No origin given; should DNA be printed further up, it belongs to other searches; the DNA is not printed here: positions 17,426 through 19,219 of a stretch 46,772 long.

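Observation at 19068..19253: Candidate transcription attenuator with a mixed Trp/His leader peptide (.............) in front of a fused aro-his-trp operon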

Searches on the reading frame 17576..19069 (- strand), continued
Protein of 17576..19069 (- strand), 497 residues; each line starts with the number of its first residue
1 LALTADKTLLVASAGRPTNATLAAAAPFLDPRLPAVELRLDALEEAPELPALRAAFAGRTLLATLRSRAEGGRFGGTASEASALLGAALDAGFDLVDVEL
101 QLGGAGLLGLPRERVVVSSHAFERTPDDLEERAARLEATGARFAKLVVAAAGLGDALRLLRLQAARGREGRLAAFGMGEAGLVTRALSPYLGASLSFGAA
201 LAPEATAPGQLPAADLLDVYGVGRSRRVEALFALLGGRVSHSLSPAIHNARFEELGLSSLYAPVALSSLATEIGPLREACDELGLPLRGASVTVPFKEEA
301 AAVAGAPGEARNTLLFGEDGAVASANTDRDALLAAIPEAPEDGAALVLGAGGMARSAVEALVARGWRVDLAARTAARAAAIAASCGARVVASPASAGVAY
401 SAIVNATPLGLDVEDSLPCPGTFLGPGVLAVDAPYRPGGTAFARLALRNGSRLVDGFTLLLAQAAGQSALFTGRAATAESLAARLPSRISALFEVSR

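Call 64: search_protein_families(library=pfam, proteins=[L064:2911-4362:+, L064:4352-5848:+, L064:4771-6414:+, L064:757-2664:-, L064:6351-7160:-])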
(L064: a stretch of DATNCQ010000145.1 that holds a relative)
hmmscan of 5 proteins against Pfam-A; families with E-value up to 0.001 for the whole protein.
L064:2911-4362:+ (483 aa): 4 families
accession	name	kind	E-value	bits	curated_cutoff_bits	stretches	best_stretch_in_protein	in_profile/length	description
PF01487.21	DHquinase_I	-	2.8e-40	139.3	22.2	1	10-200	4-225/230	Type I 3-dehydroquinase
PF08501.16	Shikimate_dh_N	-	3.3e-20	72.5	27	1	219-299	1-83/83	Shikimate dehydrogenase substrate binding domain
PF18317.6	SDH_C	-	8.2e-10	38.7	25.8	1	443-472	1-30/31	Shikimate 5'-dehydrogenase C-terminal domain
PF01488.26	Shikimate_DH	-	0.00026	21.5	24.3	1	327-375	9-58/138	Shikimate / quinate 5-dehydrogenase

L064:4352-5848:+ (498 aa): 2 families
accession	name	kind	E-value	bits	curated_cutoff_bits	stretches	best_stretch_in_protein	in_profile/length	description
PF00425.24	Chorismate_bind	-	1.8e-100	336.2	27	1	230-483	2-257/257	chorismate binding enzyme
PF04715.19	Anth_synt_I_N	-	1.1e-30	107.1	23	1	38-176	1-139/140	Anthranilate synthase component I, N terminal region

L064:4771-6414:+ (547 aa): 2 families
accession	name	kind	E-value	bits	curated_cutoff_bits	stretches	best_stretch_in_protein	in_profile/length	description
PF00117.34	GATase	-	9.2e-57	192.2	22.8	1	362-545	1-187/190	Glutamine amidotransferase class-I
PF07722.19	Peptidase_C26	-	4.6e-09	36.8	20.5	1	431-530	105-219/219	Peptidase C26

L064:757-2664:- (635 aa): 1 family
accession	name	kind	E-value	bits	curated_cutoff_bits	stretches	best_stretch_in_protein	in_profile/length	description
PF05580.18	Peptidase_S55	-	1.3e-07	32.3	25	1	65-132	126-194/210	SpoIVB peptidase S55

L064:6351-7160:- (269 aa): 0 families
